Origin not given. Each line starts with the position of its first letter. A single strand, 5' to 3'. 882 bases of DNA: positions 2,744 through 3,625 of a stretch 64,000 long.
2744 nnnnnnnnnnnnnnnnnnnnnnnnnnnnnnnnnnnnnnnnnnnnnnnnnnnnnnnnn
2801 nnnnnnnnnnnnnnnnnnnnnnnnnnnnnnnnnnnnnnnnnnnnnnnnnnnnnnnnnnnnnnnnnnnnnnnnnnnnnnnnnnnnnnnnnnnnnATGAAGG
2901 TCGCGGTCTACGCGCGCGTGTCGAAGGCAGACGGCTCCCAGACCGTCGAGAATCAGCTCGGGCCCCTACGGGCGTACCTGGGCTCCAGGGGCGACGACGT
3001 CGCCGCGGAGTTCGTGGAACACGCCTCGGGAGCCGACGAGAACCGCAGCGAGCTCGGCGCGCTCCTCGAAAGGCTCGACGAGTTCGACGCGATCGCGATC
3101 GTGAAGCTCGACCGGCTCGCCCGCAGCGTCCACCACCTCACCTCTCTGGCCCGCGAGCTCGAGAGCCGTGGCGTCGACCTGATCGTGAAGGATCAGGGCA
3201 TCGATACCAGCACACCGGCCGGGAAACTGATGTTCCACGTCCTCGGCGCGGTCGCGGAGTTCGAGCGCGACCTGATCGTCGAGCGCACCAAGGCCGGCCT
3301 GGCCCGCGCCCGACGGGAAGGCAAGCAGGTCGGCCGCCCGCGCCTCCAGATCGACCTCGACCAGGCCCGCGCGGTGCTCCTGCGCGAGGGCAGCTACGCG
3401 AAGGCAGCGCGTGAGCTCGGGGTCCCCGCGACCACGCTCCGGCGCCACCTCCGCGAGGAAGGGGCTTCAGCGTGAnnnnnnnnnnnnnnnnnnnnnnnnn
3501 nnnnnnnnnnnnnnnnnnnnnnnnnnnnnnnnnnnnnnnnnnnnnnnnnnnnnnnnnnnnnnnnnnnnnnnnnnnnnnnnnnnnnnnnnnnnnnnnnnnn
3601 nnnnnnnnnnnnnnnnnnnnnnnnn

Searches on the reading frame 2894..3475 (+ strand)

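Call 85: search_protein_families(library=phrogs, proteins=[window:2894-3475:+], max_evalue=0.05)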
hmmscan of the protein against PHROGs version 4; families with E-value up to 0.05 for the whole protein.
window:2894-3475:+ (193 aa): 6 families
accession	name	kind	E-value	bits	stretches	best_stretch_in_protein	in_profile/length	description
phrog_125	-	DNA, RNA and nucleotide metabolism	2.3e-55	188.9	1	1-190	20-204/254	DNA invertase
phrog_95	-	integration and excision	3.3e-36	126.1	1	1-149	88-244/651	integrase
phrog_664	-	DNA, RNA and nucleotide metabolism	1.1e-08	36.1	1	107-191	31-126/210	DNA binding protein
phrog_6620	-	integration and excision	1.9e-06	28.6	1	2-109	57-161/201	transposase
phrog_101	-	transcription regulation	0.017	15.8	1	160-189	30-59/203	CII-like transcriptional activator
phrog_21847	-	unknown function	0.041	14.9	0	150-189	8-47/70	-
